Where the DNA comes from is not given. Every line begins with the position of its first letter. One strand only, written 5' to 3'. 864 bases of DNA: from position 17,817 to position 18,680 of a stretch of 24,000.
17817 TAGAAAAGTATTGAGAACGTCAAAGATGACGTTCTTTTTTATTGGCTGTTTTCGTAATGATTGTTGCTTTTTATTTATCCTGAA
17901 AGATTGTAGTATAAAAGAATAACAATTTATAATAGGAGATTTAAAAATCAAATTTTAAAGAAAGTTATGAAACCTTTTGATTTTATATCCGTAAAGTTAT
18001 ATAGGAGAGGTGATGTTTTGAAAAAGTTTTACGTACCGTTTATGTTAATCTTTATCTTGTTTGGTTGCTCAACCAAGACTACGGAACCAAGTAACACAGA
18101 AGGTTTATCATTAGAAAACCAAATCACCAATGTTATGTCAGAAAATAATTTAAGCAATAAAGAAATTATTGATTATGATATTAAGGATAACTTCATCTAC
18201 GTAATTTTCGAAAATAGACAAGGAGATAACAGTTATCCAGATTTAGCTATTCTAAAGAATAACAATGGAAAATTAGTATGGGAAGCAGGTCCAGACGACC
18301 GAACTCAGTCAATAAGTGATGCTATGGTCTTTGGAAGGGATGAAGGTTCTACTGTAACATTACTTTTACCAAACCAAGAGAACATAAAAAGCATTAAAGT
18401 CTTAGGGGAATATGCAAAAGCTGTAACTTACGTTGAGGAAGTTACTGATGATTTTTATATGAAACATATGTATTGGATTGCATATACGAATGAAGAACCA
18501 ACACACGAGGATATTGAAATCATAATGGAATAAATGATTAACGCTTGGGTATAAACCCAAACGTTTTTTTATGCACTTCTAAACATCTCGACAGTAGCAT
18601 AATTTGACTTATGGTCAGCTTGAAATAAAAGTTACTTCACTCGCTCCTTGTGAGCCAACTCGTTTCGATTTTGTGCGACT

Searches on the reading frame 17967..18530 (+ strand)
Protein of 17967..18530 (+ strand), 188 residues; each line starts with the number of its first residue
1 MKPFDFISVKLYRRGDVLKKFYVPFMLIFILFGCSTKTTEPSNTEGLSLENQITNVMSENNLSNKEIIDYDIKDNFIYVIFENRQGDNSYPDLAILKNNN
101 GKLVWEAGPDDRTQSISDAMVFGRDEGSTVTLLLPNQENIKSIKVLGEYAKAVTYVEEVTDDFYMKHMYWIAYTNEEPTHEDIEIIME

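Call 71: search_protein_families(library=pfam, proteins=[window:17967-18530:+], max_evalue=0.001)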
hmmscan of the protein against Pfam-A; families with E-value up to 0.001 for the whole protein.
window:17967-18530:+ (188 aa): 0 families

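Call 77: search_protein_families(library=phrogs, proteins=[window:17967-18530:+], max_evalue=0.01)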
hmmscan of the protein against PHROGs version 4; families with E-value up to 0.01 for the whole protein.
window:17967-18530:+ (188 aa): 1 family
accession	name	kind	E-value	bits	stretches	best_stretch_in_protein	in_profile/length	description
phrog_6360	-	unknown function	0.0088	17.2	0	19-92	2-76/122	-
